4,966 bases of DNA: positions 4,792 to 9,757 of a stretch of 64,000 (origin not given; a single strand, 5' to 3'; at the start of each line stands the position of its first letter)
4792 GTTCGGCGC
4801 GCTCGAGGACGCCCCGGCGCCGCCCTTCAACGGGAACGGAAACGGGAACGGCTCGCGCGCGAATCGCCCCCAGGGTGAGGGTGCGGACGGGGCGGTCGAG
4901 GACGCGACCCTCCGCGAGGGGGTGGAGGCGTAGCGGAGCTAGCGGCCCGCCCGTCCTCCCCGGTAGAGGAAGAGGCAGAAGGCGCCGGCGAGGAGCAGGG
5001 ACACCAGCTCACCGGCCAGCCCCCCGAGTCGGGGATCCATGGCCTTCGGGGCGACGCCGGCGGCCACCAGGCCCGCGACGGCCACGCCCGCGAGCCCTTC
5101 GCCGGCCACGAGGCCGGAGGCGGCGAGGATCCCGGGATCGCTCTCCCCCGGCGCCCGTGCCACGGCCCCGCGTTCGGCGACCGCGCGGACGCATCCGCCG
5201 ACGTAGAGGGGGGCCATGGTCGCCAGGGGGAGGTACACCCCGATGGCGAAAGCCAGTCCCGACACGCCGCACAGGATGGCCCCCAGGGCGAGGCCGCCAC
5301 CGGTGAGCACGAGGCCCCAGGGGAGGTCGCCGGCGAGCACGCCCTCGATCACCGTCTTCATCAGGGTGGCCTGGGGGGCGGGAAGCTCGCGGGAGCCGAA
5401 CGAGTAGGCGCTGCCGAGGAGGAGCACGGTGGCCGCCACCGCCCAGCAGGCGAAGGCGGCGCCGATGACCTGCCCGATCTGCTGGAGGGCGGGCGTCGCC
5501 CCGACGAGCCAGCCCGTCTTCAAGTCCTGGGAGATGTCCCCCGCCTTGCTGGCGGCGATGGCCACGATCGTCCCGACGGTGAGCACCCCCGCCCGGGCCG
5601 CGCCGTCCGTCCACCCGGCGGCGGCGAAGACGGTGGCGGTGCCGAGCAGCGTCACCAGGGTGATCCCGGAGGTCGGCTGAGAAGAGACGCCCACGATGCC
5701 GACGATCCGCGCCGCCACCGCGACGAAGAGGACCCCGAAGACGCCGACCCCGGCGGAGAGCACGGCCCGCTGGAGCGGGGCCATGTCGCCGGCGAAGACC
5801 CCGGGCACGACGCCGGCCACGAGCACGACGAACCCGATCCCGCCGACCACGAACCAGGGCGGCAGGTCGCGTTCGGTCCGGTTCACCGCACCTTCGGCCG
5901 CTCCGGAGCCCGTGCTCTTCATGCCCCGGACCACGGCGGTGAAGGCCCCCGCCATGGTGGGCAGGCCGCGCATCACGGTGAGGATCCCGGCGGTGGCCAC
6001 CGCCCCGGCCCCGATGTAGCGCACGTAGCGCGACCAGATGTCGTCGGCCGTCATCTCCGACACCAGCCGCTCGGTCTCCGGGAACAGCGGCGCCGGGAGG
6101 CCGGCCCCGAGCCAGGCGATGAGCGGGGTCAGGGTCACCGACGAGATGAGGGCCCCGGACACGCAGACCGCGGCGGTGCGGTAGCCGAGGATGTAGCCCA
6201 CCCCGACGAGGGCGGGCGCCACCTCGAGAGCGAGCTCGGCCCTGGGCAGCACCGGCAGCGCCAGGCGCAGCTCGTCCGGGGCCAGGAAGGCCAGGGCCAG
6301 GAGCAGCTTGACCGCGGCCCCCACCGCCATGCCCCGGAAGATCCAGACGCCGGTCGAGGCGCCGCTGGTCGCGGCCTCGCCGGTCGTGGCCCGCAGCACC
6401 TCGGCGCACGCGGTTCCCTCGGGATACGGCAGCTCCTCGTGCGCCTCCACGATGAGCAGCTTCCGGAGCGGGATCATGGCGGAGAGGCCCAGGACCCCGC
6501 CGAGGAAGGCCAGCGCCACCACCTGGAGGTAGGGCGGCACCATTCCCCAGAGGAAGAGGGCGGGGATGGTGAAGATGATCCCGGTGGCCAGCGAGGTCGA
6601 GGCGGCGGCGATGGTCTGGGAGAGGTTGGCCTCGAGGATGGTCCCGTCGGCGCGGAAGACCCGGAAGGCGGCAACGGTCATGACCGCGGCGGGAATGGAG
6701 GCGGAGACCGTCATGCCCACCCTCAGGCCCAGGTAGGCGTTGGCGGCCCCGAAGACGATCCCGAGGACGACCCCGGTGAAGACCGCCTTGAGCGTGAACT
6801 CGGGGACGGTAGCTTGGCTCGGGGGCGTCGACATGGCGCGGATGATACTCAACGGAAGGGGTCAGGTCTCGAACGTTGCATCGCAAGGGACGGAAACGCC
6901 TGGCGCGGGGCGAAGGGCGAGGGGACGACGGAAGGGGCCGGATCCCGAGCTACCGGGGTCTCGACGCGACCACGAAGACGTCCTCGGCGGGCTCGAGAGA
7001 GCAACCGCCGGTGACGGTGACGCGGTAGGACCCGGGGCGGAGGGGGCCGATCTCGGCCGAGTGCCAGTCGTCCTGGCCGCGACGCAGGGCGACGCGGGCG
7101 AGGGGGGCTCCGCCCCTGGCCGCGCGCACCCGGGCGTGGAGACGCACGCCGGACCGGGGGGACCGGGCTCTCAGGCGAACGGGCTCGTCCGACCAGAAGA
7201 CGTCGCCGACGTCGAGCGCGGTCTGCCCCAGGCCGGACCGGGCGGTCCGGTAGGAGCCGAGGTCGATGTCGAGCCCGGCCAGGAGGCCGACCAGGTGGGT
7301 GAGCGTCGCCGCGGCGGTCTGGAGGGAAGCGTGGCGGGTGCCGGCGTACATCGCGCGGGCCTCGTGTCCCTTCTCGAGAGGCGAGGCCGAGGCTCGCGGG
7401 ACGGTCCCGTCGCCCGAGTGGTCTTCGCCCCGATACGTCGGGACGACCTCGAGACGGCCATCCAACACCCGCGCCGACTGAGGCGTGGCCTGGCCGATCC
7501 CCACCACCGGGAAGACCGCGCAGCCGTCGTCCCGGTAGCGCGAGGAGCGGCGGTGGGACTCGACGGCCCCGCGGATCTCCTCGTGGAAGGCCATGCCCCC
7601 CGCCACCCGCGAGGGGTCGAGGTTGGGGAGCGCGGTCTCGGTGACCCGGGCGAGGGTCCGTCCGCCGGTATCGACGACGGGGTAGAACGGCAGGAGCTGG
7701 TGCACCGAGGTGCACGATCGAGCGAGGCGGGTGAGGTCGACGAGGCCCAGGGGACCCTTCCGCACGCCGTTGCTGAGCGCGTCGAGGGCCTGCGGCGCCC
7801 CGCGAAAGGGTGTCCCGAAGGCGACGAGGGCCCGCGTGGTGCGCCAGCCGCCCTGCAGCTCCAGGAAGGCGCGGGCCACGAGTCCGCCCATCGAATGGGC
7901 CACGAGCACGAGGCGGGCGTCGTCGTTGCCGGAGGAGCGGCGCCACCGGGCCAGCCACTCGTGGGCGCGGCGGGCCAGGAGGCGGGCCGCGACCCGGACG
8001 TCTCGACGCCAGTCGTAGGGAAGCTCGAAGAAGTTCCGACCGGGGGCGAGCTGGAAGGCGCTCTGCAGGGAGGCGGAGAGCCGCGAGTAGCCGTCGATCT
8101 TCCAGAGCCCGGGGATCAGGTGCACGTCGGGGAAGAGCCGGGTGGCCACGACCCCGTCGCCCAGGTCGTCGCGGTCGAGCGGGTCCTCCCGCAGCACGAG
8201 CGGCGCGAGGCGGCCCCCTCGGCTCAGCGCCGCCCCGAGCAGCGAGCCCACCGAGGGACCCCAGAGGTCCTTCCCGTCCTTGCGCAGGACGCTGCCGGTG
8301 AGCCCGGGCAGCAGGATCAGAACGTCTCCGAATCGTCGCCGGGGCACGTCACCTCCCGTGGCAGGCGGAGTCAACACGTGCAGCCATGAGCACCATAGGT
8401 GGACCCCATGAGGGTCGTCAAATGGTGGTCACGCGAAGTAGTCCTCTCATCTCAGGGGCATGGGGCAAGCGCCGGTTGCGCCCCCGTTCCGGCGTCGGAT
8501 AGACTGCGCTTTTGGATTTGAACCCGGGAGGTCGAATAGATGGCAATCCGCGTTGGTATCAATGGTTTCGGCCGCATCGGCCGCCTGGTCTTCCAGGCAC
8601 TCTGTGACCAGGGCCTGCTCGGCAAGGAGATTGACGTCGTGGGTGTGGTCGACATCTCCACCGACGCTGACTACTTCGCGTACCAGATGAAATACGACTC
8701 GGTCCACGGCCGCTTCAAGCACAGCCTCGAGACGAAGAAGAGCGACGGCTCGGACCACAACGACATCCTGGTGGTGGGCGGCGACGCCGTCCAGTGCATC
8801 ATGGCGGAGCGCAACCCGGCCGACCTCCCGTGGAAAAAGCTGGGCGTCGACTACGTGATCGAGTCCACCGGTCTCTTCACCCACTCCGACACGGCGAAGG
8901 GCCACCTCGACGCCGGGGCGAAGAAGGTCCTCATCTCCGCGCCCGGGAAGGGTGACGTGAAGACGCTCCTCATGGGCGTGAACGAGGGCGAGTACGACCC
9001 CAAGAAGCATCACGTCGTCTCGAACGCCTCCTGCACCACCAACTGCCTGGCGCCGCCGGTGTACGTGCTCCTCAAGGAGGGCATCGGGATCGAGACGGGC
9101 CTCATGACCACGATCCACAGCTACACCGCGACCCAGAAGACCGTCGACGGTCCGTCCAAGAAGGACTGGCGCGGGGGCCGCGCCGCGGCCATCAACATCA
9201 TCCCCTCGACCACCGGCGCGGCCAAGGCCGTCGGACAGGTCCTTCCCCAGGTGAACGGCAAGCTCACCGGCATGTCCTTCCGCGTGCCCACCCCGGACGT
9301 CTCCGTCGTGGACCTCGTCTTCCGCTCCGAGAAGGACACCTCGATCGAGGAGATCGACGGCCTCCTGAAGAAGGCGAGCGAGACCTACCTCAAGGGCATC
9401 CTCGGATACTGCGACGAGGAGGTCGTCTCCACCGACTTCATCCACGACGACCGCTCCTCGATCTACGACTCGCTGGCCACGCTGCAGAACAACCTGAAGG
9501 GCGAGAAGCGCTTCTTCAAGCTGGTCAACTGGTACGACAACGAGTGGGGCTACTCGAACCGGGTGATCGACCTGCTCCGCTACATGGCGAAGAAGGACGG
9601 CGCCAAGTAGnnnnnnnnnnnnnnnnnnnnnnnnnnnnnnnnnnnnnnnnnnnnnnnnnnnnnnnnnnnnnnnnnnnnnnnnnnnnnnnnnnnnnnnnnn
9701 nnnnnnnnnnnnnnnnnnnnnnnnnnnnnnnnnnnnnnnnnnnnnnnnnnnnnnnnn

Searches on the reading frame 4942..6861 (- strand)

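Call 24: search_protein_families(library=pfam, proteins=[window:4942-6861:-], max_evalue=0.00001)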
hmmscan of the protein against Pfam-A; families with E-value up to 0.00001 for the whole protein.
window:4942-6861:- (640 aa): 1 family
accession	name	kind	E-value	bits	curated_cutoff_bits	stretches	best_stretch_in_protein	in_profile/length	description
PF03169.20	OPT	-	3.6e-84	284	25.8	1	21-598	1-622/623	OPT oligopeptide transporter protein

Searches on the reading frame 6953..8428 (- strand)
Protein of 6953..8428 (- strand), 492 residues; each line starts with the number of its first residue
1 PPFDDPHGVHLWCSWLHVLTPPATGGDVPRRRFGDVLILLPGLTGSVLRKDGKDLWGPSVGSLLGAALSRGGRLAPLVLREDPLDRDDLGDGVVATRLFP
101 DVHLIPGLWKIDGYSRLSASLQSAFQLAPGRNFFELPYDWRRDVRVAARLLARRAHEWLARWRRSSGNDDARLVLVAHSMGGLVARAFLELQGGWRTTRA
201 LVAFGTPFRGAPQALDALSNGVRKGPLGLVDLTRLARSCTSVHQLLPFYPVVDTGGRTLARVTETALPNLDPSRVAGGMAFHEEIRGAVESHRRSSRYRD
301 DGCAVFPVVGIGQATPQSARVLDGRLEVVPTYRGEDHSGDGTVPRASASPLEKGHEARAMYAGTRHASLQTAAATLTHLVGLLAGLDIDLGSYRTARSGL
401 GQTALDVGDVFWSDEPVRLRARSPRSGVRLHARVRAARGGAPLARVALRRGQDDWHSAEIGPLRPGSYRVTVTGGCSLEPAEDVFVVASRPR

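Call 39: search_protein_families(library=pfam, proteins=[window:6953-8428:-], max_evalue=0.00001)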
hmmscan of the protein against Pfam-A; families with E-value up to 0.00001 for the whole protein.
window:6953-8428:- (492 aa): 2 families
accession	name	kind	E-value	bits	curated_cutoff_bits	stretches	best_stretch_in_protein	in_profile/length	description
PF02450.21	LCAT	-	5e-12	46.2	21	1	128-253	82-204/392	Lecithin:cholesterol acyltransferase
PF07819.20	PGAP1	-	3e-06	27.6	24.3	1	166-217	86-138/233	PGAP1-like alpha/beta domain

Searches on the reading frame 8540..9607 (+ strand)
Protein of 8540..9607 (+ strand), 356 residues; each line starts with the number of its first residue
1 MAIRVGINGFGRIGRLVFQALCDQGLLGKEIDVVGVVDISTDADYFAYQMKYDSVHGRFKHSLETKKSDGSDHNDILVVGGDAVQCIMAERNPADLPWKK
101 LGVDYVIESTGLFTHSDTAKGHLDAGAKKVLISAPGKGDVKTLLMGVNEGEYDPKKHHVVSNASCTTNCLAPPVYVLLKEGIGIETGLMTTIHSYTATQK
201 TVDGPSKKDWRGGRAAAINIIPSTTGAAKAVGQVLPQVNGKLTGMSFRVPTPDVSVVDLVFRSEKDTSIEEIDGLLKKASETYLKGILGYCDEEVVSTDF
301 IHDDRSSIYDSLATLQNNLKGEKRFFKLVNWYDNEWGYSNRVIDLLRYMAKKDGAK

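Call 24: search_protein_families(library=pfam, proteins=[window:8540-9607:+], max_evalue=0.00001)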
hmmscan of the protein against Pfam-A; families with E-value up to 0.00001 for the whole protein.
window:8540-9607:+ (356 aa): 2 families
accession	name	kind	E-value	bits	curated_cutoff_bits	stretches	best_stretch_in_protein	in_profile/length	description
PF02800.25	Gp_dh_C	-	9.3e-63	211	24.4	1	173-332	3-158/158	Glyceraldehyde 3-phosphate dehydrogenase, C-terminal domain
PF00044.30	Gp_dh_N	-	3.2e-31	108.1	31.7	1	3-115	1-100/101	Glyceraldehyde 3-phosphate dehydrogenase, NAD binding domain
